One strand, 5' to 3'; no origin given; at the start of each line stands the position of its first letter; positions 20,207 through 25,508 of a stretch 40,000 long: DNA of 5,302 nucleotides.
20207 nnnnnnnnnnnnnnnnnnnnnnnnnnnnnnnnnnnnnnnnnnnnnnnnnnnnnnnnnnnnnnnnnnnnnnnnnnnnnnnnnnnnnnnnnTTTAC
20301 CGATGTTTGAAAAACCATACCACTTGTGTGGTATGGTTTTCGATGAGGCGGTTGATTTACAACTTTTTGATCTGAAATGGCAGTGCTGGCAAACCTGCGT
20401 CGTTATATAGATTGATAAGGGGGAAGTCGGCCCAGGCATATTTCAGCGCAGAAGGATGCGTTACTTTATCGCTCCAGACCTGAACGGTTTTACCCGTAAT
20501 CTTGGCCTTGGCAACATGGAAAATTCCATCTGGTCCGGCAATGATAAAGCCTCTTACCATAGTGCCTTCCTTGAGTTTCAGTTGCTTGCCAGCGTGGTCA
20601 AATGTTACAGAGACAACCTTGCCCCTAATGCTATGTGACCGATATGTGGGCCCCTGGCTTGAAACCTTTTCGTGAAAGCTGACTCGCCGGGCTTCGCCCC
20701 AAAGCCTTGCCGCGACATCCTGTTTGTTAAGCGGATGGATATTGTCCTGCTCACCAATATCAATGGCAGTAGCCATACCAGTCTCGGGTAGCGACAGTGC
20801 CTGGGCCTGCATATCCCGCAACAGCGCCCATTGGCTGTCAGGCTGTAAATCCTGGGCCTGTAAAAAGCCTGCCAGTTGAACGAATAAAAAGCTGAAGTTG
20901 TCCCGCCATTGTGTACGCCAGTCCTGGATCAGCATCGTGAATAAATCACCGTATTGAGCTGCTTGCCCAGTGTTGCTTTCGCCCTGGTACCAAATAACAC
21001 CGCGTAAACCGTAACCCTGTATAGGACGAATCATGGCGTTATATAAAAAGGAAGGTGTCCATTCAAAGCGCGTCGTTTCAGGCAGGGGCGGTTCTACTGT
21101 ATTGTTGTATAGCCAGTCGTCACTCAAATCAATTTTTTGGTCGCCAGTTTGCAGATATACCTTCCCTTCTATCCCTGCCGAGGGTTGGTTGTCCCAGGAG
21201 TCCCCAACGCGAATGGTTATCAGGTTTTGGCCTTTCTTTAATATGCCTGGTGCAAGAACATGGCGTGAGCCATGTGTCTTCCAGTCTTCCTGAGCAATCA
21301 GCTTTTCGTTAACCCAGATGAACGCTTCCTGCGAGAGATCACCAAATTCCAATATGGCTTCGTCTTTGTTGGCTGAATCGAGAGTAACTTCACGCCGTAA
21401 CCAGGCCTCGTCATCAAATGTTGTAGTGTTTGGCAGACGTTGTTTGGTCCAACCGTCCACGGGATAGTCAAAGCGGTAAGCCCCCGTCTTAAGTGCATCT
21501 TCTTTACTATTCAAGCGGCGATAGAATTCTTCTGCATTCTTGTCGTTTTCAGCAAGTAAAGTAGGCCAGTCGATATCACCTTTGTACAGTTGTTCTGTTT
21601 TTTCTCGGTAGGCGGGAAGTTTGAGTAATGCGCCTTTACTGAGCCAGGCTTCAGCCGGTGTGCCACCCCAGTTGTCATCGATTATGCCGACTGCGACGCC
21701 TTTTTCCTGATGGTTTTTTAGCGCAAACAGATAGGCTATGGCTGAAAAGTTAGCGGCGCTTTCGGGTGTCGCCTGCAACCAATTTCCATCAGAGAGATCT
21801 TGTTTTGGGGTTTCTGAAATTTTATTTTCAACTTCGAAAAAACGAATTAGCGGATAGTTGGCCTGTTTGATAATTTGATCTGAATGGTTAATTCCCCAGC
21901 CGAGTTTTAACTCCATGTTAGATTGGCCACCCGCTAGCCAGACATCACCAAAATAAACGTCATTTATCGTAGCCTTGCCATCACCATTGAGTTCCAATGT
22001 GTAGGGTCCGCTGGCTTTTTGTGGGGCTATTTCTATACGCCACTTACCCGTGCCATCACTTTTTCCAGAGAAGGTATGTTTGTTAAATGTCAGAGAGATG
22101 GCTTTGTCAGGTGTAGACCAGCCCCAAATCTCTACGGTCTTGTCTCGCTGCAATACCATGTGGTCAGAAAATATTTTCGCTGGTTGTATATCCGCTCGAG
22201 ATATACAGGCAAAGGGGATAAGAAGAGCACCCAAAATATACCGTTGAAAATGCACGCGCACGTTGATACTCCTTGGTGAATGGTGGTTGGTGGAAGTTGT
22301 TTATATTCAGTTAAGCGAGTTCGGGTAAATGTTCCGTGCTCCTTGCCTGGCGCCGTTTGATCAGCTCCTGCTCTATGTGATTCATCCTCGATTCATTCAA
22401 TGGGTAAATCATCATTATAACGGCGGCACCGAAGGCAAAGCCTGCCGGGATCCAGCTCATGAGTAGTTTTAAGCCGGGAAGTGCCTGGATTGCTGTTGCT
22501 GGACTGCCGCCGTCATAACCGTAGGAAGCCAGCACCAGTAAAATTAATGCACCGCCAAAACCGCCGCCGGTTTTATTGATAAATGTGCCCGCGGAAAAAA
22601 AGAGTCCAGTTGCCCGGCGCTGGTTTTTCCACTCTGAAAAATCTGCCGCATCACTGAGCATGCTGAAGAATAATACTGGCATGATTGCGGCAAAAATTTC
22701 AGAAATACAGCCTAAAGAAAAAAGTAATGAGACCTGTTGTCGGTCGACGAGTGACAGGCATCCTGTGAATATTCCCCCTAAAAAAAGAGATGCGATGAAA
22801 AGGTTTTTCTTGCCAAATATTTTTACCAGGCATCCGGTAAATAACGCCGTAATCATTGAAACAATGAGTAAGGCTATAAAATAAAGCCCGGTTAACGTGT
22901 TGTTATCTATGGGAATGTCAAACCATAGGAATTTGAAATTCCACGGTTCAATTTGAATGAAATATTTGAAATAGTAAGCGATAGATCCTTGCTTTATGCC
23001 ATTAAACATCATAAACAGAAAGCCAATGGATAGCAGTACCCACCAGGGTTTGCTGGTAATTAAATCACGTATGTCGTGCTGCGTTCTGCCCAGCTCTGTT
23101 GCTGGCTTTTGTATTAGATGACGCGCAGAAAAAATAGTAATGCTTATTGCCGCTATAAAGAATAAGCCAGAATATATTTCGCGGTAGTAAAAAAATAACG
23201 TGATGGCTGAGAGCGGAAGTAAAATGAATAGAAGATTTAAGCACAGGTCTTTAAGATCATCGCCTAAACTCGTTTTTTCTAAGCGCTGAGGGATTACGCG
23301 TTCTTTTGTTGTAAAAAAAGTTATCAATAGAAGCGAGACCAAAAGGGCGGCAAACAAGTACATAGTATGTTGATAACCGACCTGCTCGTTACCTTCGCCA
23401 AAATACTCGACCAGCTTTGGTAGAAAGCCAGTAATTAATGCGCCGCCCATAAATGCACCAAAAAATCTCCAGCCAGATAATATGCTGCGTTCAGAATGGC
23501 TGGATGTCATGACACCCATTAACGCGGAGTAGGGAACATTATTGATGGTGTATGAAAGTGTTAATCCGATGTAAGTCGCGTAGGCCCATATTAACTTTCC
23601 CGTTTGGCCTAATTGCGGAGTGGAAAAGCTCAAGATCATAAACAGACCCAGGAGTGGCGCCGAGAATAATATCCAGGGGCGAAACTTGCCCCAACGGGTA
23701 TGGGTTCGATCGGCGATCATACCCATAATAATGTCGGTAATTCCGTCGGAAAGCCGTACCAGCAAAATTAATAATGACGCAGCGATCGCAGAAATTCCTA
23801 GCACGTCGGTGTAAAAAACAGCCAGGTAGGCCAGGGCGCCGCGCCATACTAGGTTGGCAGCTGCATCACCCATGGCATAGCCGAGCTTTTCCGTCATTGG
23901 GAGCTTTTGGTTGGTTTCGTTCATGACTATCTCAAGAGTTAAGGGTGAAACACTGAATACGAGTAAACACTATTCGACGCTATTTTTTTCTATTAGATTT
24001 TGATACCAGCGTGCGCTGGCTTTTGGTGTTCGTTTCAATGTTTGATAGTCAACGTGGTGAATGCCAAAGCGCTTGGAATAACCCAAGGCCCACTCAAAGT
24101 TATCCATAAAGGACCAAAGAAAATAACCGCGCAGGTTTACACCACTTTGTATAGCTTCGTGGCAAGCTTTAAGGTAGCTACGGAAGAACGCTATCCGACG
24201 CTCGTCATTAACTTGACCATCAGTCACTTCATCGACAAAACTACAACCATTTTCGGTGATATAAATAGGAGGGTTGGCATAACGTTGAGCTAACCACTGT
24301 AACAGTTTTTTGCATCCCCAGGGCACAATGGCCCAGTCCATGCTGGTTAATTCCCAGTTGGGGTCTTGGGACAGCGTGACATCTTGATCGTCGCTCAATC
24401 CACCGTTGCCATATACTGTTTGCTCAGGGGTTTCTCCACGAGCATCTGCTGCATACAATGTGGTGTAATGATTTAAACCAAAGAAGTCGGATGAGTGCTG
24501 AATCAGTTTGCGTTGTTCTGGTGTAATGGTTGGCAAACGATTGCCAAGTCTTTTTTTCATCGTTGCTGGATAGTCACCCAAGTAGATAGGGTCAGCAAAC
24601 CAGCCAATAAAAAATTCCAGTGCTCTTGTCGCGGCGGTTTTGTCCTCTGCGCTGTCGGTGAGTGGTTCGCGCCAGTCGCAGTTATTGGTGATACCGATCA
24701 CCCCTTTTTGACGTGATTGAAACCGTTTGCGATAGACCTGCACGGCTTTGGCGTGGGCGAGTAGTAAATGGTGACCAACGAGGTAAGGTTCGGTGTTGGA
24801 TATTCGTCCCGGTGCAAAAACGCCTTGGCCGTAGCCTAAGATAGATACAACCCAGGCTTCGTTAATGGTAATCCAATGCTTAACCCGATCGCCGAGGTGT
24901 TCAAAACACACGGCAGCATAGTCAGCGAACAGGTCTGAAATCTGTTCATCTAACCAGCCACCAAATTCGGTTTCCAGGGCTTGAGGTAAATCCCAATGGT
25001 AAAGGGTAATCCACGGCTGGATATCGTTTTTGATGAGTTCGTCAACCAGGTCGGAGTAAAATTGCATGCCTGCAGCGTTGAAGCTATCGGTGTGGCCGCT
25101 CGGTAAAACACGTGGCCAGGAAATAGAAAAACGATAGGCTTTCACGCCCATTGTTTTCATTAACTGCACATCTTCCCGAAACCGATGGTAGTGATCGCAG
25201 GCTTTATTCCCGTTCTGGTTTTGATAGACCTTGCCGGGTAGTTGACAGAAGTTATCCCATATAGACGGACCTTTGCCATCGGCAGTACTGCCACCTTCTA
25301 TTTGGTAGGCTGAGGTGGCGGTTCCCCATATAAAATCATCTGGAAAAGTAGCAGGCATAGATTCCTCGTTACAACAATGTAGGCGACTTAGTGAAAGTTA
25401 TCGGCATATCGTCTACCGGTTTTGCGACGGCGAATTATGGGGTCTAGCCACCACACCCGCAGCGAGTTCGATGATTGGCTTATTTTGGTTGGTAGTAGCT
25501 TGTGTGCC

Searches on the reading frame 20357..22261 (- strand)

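Call 84: search_protein_families(library=pfam, proteins=[window:20357-22261:-], max_evalue=0.00001)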
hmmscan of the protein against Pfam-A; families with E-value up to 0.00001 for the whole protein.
window:20357-22261:- (634 aa): 1 family
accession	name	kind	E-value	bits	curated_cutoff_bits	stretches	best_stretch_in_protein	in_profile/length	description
PF03629.24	SASA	-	2.5e-16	60.4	24.8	1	400-509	97-207/226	Carbohydrate esterase, sialic acid-specific acetylesterase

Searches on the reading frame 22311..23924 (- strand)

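Call 84: search_protein_families(library=pfam, proteins=[window:22311-23924:-], max_evalue=0.00001)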
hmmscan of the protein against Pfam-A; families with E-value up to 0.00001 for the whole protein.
window:22311-23924:- (537 aa): 2 families
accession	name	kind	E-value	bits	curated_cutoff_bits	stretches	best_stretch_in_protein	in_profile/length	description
PF13347.12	MFS_2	-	2.8e-89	300.1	27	2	15-241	1-234/427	MFS/sugar transport protein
PF07690.21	MFS_1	-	1.4e-08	34.6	33.4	0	30-305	15-215/347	Major Facilitator Superfamily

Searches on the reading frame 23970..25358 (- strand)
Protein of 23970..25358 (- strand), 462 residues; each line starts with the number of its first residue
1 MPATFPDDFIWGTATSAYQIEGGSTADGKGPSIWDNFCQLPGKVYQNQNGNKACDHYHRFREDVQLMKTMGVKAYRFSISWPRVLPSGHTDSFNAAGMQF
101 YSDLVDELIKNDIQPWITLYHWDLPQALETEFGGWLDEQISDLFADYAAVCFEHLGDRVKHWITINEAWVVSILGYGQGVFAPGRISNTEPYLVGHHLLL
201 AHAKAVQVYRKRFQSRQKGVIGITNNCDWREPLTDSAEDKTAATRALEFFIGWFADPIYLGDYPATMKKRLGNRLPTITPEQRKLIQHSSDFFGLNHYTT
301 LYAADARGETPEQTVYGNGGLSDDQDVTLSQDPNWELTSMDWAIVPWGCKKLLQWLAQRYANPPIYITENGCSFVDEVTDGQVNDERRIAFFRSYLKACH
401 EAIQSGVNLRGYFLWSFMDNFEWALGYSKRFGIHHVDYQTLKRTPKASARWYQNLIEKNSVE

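Call 84: search_protein_families(library=pfam, proteins=[window:23970-25358:-], max_evalue=0.00001)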
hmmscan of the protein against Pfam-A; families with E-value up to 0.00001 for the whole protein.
window:23970-25358:- (462 aa): 1 family
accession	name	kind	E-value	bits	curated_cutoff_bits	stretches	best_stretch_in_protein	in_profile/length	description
PF00232.24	Glyco_hydro_1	-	5.7e-183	608.9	22.6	1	3-460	3-452/453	Glycosyl hydrolase family 1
